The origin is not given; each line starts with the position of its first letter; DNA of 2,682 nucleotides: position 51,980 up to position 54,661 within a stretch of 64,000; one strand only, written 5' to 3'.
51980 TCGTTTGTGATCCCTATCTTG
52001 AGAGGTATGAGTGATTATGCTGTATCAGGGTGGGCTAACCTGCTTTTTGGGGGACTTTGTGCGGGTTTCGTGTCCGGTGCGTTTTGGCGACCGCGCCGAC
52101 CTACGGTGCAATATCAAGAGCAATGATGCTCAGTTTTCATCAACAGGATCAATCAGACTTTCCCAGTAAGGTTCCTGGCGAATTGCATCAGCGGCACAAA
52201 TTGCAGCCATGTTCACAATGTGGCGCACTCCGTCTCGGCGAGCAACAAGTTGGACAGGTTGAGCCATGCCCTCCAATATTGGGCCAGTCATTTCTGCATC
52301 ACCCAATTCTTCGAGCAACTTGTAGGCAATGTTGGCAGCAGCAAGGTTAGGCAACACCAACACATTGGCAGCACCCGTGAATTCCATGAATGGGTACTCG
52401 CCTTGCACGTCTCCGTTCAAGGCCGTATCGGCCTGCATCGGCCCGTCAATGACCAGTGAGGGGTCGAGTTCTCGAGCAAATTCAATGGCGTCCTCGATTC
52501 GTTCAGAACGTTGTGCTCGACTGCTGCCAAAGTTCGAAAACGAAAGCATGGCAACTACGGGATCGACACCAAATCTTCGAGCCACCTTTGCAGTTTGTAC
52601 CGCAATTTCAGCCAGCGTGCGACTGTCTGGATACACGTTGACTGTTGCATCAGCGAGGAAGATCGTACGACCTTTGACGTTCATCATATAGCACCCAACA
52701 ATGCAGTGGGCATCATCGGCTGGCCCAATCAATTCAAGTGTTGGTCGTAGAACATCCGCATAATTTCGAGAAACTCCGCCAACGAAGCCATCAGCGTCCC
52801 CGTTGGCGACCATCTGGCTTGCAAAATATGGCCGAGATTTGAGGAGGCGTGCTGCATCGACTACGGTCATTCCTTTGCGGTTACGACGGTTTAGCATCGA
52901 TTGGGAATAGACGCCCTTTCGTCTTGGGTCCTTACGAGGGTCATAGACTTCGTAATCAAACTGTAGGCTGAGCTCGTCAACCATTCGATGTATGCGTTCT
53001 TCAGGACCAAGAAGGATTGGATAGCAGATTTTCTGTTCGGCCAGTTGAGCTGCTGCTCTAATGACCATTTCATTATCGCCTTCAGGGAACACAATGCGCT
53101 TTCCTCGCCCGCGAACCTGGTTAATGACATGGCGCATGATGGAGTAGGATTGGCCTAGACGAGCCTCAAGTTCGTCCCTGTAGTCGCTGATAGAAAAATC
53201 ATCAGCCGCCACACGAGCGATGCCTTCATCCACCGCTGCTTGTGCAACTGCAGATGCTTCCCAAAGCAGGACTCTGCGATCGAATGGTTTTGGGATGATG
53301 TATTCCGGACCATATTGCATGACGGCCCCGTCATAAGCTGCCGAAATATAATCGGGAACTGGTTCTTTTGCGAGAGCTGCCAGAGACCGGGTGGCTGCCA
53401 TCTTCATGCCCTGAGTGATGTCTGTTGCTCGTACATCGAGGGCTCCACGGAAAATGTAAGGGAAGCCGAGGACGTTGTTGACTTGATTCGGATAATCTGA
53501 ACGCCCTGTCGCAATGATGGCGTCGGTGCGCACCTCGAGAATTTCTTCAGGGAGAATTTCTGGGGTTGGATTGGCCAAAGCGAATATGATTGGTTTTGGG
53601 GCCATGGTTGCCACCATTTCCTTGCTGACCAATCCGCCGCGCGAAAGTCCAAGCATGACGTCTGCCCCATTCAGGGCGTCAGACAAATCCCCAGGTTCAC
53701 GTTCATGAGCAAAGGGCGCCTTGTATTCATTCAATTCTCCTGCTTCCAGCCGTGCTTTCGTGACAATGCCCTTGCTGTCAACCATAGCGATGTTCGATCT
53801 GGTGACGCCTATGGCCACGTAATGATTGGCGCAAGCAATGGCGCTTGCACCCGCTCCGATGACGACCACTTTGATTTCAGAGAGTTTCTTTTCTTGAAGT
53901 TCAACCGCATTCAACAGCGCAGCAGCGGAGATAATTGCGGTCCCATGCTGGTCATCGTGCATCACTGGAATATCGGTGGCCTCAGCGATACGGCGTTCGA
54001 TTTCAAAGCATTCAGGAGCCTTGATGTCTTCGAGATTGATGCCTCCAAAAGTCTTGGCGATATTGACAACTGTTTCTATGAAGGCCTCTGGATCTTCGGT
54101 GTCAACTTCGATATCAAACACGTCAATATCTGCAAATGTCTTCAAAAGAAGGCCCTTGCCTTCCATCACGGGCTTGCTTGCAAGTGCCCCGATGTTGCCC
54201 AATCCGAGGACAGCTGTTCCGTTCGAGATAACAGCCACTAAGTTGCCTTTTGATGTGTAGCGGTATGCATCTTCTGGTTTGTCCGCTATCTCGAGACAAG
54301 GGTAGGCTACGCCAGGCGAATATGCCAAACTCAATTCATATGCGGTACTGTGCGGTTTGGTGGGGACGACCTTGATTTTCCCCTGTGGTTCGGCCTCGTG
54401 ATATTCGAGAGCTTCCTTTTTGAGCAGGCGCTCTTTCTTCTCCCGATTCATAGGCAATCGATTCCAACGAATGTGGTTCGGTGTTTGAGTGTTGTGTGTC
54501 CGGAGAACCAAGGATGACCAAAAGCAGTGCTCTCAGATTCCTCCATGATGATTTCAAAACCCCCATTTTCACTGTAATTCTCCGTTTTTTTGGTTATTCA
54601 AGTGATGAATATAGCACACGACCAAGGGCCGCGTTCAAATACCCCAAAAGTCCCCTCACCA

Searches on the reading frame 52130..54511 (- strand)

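Call 88: search_protein_families(library=pfam, proteins=[window:52130-54511:-], max_evalue=0.00001)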
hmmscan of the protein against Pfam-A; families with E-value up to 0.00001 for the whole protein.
window:52130-54511:- (793 aa): 3 families
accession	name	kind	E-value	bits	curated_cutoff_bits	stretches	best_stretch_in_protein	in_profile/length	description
PF01515.24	PTA_PTB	-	8.7e-92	308.3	24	1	458-773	2-319/319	Phosphate acetyl/butaryl transferase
PF00390.24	malic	-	2.6e-27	96.2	23.1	1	43-174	1-180/182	Malic enzyme, N-terminal domain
PF03949.21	Malic_M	-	3.6e-24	85.9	23.5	1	190-383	3-227/258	Malic enzyme, NAD binding domain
